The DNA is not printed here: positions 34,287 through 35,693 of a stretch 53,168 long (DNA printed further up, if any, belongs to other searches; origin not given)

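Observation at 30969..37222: Six-gene translationally coupled operon embedding a standalone YcaO-like enzyme and an orphan membrane-anchored peptide-type SBP in a sigma54 phosphorelay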

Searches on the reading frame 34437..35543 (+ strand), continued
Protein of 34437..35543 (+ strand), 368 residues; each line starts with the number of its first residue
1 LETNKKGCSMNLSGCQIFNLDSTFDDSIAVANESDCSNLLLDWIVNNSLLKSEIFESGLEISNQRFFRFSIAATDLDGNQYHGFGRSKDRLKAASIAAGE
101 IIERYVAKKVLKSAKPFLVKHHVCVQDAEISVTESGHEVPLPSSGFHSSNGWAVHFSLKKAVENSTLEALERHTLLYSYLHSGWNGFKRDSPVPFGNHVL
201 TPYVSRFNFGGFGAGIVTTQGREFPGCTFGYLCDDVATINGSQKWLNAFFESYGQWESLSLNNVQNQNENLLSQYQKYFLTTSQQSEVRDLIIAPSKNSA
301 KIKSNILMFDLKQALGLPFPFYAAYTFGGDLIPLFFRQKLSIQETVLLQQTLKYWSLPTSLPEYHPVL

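Call 26: fold_search(model_id=the predicted structure, library=pdb)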
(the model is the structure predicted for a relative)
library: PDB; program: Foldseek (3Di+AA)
matches with E <= 10: 1481; with E <= 0.001: 16
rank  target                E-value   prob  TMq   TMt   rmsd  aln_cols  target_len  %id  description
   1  6ci7_D                1.6e-08  1.00  0.48  0.47   8.4       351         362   14  The structure of YcaO from Methanopyrus kandleri bound with AMPPCP and Mg2+ (released 2018-03-21)
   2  4q84_B                4.6e-05  1.00  0.43  0.29  10.9       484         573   10  Apo YcaO (released 2014-08-13)
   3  4q86_F                7.0e-05  1.00  0.51  0.34  11.5       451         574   10  YcaO with AMP Bound (released 2014-08-13)
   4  4q86_B                7.0e-05  1.00  0.48  0.32  12.0       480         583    9  YcaO with AMP Bound (released 2014-08-13)
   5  4q86_C                8.9e-05  1.00  0.49  0.33  10.7       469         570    9  YcaO with AMP Bound (released 2014-08-13)
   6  8dg5_K                9.5e-05  0.90  0.16  0.22  39.7       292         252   10  Structural Basis of MicroRNA Biogenesis by Dicer-1 and Its Partner Protein Loqs-PB - complex IIb (released 2022-11-16)
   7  4q85_C                1.2e-04  1.00  0.49  0.34  11.2       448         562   11  YcaO with Non-hydrolyzable ATP (AMPCPP) Bound (released 2014-08-13)
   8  4q86_A                1.2e-04  1.00  0.48  0.32  11.0       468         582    8  YcaO with AMP Bound (released 2014-08-13)
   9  4q85_E                1.3e-04  1.00  0.50  0.33  11.8       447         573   10  YcaO with Non-hydrolyzable ATP (AMPCPP) Bound (released 2014-08-13)
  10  4q85_B                1.4e-04  1.00  0.48  0.33  11.8       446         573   10  YcaO with Non-hydrolyzable ATP (AMPCPP) Bound (released 2014-08-13)
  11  4q85_F                1.4e-04  1.00  0.48  0.32  12.3       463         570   10  YcaO with Non-hydrolyzable ATP (AMPCPP) Bound (released 2014-08-13)
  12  4q86_E                1.7e-04  1.00  0.48  0.33  11.2       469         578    9  YcaO with AMP Bound (released 2014-08-13)
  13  4q85_H                1.8e-04  1.00  0.49  0.33  11.9       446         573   10  YcaO with Non-hydrolyzable ATP (AMPCPP) Bound (released 2014-08-13)
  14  4q85_D                1.9e-04  1.00  0.47  0.32  11.7       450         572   10  YcaO with Non-hydrolyzable ATP (AMPCPP) Bound (released 2014-08-13)
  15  4q85_A                2.2e-04  1.00  0.45  0.31  15.1       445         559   10  YcaO with Non-hydrolyzable ATP (AMPCPP) Bound (released 2014-08-13)
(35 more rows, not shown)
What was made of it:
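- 34464..35543 (+): Divergent stand-alone YcaO-fold enzyme (359 aa). Motifs GFGRS(74)...E91xxE94R95, S139SNGW...E159xxE162R163H164, C-terminal PEYHPVL. Foldseek top hits are M. kandleri YcaO 6ci7 (E 1.6e-8) and E. coli YcaO 4q84-86 (call 26).
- On YcaO superfamily (PF02624): Foldseek top hits are M. kandleri YcaO (E 1.6e-8, prob 1.0, TM 0.48) and E. coli YcaO (call 26).
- Closest known: Cyanobactin pathway. Same: TruD is a Foldseek hit (E 1.3e-3, call 26).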

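Call 31: find_encoding_contigs(protein=P0008, flank=10000, max_places=1)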
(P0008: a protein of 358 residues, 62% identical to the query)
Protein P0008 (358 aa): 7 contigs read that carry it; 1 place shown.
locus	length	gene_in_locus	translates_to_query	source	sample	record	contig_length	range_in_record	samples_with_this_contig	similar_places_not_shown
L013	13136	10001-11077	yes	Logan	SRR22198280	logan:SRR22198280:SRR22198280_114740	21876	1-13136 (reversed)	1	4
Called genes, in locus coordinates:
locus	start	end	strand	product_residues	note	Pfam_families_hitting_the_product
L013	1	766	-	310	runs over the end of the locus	-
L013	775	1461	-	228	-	-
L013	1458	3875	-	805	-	PF01935:DUF87 (faint), PF11130:TraC_F_IV, PF12846:AAA_10, PF19044:P-loop_TraG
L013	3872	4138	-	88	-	-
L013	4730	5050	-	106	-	-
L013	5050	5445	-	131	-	-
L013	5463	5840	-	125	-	-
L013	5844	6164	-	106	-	-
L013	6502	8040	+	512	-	PF00072:Response_reg, PF00158:Sigma54_activat, PF14532:Sigma54_activ_2, PF07728:AAA_5, PF02954:HTH_8 (weak)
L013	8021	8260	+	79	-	-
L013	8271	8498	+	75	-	-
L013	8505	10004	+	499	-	PF00496:SBP_bac_5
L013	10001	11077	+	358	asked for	-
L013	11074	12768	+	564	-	PF02518:HATPase_c, PF13589:HATPase_c_3 (weak)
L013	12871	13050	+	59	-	-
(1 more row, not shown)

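Call 32: find_encoding_contigs(protein=P0018, flank=10000, max_places=1)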
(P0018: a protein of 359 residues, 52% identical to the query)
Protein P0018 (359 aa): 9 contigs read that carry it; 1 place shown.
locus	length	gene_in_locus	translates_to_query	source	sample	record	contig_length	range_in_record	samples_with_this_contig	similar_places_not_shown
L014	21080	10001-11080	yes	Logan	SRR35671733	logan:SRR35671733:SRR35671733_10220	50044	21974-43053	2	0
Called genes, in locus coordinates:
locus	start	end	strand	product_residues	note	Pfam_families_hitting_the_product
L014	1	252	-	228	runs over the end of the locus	-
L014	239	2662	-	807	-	PF11130:TraC_F_IV, PF01935:DUF87 (weak), PF12846:AAA_10, PF19044:P-loop_TraG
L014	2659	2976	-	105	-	-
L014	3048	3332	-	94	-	-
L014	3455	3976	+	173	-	PF02557:VanY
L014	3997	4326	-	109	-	PF21716:dnstrm_HI1420, PF01381:HTH_3 (weak)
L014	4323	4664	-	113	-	PF05973:Gp49 (weak)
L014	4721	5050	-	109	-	-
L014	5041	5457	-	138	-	-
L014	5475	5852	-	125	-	-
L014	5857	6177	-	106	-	-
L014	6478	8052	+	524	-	PF00072:Response_reg, PF00158:Sigma54_activat, PF14532:Sigma54_activ_2, PF07728:AAA_5, PF02954:HTH_8 (weak)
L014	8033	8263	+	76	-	-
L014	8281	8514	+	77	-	-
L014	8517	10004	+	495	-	PF00496:SBP_bac_5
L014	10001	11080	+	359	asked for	-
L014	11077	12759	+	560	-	PF02518:HATPase_c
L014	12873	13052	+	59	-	-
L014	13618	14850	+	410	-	-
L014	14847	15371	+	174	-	-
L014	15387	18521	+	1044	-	PF00873:ACR_tran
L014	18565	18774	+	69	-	-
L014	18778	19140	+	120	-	-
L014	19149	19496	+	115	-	-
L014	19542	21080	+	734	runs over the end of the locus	PF00403:HMA, PF00122:E1-E2_ATPase, PF00702:Hydrolase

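Call 33: find_encoding_contigs(protein=P0024, flank=10000, max_places=1)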
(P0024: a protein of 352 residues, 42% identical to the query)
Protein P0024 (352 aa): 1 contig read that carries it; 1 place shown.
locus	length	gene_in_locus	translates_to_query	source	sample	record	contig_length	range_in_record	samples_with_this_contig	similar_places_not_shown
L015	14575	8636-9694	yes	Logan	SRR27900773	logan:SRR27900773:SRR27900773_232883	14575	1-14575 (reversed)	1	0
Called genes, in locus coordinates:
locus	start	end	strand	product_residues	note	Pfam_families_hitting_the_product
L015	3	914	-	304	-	?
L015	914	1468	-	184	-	-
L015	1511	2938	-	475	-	PF11130:TraC_F_IV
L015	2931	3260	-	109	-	-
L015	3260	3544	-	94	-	PF04956:TrbC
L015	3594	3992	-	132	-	-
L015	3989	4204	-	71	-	-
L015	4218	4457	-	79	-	-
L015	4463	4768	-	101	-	-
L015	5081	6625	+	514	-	PF00072:Response_reg, PF01078:Mg_chelatase (faint), PF00158:Sigma54_activat, PF14532:Sigma54_activ_2, PF07728:AAA_5, PF25601:AAA_lid_14 (weak)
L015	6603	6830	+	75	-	-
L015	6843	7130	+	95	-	-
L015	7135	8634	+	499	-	PF00496:SBP_bac_5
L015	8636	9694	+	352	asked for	-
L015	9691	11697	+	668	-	PF02518:HATPase_c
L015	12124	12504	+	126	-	PF00903:Glyoxalase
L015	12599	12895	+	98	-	-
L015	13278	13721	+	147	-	-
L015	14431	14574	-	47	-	?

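Call 34: find_encoding_contigs(protein=P0022, flank=10000, max_places=1)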
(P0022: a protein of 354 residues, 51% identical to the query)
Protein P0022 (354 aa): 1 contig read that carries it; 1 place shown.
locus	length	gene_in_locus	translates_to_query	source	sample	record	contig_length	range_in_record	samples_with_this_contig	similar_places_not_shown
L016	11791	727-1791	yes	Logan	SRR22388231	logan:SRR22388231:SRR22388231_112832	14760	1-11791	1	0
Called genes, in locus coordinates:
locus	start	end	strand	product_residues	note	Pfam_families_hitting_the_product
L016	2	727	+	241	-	?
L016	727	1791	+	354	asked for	-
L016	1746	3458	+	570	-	PF02518:HATPase_c, PF14501:HATPase_c_5 (weak)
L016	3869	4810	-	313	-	-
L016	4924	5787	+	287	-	PF00126:HTH_1, PF03466:LysR_substrate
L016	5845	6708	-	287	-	PF00126:HTH_1, PF03466:LysR_substrate (faint)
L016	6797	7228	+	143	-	-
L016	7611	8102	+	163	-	-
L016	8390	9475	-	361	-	-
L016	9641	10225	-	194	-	PF00440:TetR_N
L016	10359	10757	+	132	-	-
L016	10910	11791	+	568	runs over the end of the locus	-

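Call 43: find_related_loci(query=A5, collection=metagenome_contigs, flank=8000)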
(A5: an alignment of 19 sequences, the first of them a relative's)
Query A5 (359 aa) in metagenome_contigs; peptide patterns used: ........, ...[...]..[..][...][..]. (x = any residue, [..] = any of these).
72 stretches matched a pattern; 8 encode a relative of the query (tblastn E <= 1e-3); 8 distinct loci.
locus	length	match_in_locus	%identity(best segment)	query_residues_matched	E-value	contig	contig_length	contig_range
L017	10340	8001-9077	67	1-359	2e-166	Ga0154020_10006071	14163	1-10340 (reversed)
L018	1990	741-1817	52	1-359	3e-127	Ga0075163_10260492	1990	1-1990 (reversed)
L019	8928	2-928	52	50-359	7e-101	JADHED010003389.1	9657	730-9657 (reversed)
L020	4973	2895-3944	31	21-359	3e-51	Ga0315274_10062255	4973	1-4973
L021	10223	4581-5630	31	21-359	3e-51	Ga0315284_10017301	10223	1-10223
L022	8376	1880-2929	31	21-359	3e-51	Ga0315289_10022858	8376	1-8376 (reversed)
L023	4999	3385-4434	31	21-359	3e-51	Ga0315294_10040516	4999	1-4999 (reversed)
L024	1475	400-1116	25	69-334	2e-21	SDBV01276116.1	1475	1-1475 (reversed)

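Call 63: search_protein_families(library=pfam, proteins=[L004:6243-7073:+, L010:7419-8180:+], max_evalue=10)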
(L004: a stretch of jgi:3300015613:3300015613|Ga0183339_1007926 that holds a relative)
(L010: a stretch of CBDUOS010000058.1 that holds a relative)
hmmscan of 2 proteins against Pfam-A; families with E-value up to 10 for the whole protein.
L004:6243-7073:+ (276 aa): 3 families
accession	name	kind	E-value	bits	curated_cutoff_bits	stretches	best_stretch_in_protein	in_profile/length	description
PF07819.20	PGAP1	-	0.068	13.3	24.3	1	56-128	85-157/233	PGAP1-like alpha/beta domain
PF12146.15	Hydrolase_4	-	0.08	12.7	27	1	43-104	56-115/239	Serine aminopeptidase, S33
PF11288.14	DUF3089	-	0.26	11.2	23.4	1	58-98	90-130/207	Protein of unknown function (DUF3089)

L010:7419-8180:+ (253 aa): 4 families
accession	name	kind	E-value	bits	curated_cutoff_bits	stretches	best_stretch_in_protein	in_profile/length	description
PF14237.11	GYF_2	-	6.3e-10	39.1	25.8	1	3-49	1-47/50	GYF domain 2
PF07238.19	PilZ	-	4.8e-09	36.9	22.5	1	124-221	2-100/102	PilZ domain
PF24451.1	DUF7567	-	0.04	14.3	27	1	2-53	68-121/131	Family of unknown function (DUF7567)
PF14420.11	Clr5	-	0.29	11.7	22.3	0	217-232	26-41/54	Clr5 domain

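Call 71: search_protein_representatives(alignment_id=A1)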
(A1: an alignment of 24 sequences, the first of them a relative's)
Query: 24 sequences, 356 profile positions. Proteins with E-value up to 0.001 (for the whole library): 216; up to 1e-10: 136; up to 1e-30: 104. The best 150 are listed.
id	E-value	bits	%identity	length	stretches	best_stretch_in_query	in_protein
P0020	8.7e-157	537.8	-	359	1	1-356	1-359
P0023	5.8e-141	485.8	-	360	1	1-356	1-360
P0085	5.8e-134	462.8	-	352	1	1-356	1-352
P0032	6.4e-133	459.4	-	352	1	1-356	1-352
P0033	5.0e-116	403.8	-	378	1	2-356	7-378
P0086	1.6e-110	385.7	-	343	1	15-356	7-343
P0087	4.0e-101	354.8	-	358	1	1-356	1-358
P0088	2.1e-95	336.0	-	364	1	1-356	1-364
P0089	5.6e-88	311.5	-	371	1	21-356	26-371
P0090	2.2e-87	309.5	-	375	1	2-356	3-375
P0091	1.2e-86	307.2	-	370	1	3-356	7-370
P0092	1.1e-84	300.7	-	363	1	17-356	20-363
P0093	2.7e-83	296.1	-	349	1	1-356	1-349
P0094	9.0e-81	287.8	-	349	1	9-356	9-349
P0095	1.1e-78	280.9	-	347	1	6-356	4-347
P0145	1.2e-46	175.6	-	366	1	19-356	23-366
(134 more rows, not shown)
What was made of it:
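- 34464..35543 (+): The clade has 216 clusters at 50% identity (call 71).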

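Call 73: find_encoding_contigs(protein=P0145, flank=6000, max_places=2)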
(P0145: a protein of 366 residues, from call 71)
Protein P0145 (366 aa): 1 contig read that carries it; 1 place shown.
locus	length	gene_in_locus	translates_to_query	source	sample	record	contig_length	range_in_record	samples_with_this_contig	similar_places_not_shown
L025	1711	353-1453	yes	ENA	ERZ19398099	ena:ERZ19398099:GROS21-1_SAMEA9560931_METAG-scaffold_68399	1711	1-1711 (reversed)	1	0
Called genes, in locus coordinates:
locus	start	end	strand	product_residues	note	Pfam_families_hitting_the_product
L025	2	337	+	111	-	?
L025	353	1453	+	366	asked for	PF02624:YcaO (faint)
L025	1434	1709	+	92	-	?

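Call 78: search_protein_families(library=padloc, proteins=[window:34464-35543:+], max_evalue=0.01)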
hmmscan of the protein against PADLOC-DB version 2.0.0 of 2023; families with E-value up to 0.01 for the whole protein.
window:34464-35543:+ (359 aa): 0 families

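Call 79: search_protein_families(library=phrogs, proteins=[window:34464-35543:+], max_evalue=0.01)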
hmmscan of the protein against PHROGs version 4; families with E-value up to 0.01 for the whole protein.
window:34464-35543:+ (359 aa): 0 families

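Call 84: search_protein_families(library=pfam, proteins=[L021:5642-7900:+, L021:8501-10033:+, L012:4204-6909:-, L012:7187-8521:+, L006:4877-5731:+, L006:3262-4884:+, L009:2333-3997:+, L001:11056-13080:+], max_evalue=0.001)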
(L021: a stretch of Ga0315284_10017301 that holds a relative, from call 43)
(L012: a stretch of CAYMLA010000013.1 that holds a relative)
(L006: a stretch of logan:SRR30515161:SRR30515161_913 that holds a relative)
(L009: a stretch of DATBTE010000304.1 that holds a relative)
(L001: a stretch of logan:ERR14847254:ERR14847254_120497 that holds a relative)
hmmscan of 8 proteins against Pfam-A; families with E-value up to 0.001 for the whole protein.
L021:5642-7900:+ (752 aa): 2 families
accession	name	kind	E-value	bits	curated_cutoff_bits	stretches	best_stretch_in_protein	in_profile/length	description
PF00072.30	Response_reg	-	1.1e-21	77.5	30.2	2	495-610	1-109/111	Response regulator receiver domain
PF02518.31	HATPase_c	-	5.2e-21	75.6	26.4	1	329-435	5-109/111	Histidine kinase-, DNA gyrase B-, and HSP90-like ATPase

L021:8501-10033:+ (510 aa): 1 family
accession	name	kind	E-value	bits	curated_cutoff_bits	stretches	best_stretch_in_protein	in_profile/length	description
PF16694.10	Cytochrome_P460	-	3.8e-05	24.5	27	0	216-294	39-98/125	Cytochrome P460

L012:4204-6909:- (901 aa): 0 families

L012:7187-8521:+ (444 aa): 2 families
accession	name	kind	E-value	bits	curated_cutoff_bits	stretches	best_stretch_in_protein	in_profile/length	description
PF13173.12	AAA_14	-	2.4e-21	76.5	27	1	50-183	4-128/129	AAA domain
PF13635.12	DUF4143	-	4e-13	49.9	28.1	1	243-395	11-159/160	Domain of unknown function (DUF4143)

L006:4877-5731:+ (285 aa): 9 families
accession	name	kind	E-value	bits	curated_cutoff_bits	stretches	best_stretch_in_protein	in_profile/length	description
PF00158.32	Sigma54_activat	-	8.7e-37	126.8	20.2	1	167-283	16-130/168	Sigma-54 interaction domain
PF00072.30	Response_reg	-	5.2e-10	39.9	30.2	1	6-112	1-101/111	Response regulator receiver domain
PF07728.20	AAA_5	-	3.4e-07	30.8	22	1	175-276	1-96/139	AAA domain (dynein-related subfamily)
PF07724.20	AAA_2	-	3.1e-06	27.8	27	1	174-277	4-106/166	AAA domain (Cdc48 subfamily)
PF00004.35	AAA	-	9.3e-06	26.6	21.2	1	177-268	2-90/131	ATPase family associated with various cellular activities (AAA)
PF14532.12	Sigma54_activ_2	-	3.4e-05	24.5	25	1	169-273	17-96/138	Sigma-54 interaction domain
PF13401.12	AAA_22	-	0.0001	23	27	0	175-272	7-110/130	AAA domain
PF05496.18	RuvB_N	-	0.00069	19.8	27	0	246-272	84-110/159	Holliday junction DNA helicase RuvB P-loop domain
PF06068.19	TIP49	-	0.00073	19.2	23.8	0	248-272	276-300/347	TIP49 P-loop domain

L006:3262-4884:+ (540 aa): 3 families
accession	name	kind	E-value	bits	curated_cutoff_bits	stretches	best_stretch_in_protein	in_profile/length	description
PF02518.31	HATPase_c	-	4.7e-17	62.9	26.4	1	323-424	2-109/111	Histidine kinase-, DNA gyrase B-, and HSP90-like ATPase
PF13589.12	HATPase_c_3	-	2.5e-05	24.8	25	1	328-375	4-52/137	Histidine kinase-, DNA gyrase B-, and HSP90-like ATPase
PF00512.31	HisKA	-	6.8e-05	23.3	26.9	1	224-278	3-64/66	His Kinase A (phospho-acceptor) domain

L009:2333-3997:+ (554 aa): 2 families
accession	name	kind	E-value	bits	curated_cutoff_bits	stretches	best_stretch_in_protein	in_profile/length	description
PF02518.31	HATPase_c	-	5.2e-19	69.2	26.4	1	333-433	6-110/111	Histidine kinase-, DNA gyrase B-, and HSP90-like ATPase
PF00512.31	HisKA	-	2.4e-05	24.7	26.9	1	231-281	6-59/66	His Kinase A (phospho-acceptor) domain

L001:11056-13080:+ (674 aa): 3 families
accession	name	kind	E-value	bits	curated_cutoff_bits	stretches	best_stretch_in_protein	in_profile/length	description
PF02518.31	HATPase_c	-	3e-20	73.1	26.4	1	326-427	6-109/111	Histidine kinase-, DNA gyrase B-, and HSP90-like ATPase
PF13589.12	HATPase_c_3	-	0.00037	21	25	1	326-387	3-58/137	Histidine kinase-, DNA gyrase B-, and HSP90-like ATPase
PF14501.12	HATPase_c_5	-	0.00088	19.6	22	0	326-413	6-90/102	GHKL domain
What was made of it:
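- The L021 ortholog has canonical REC domains, and the L006 trio is followed by a REC-Sigma54_activat protein (call 84).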
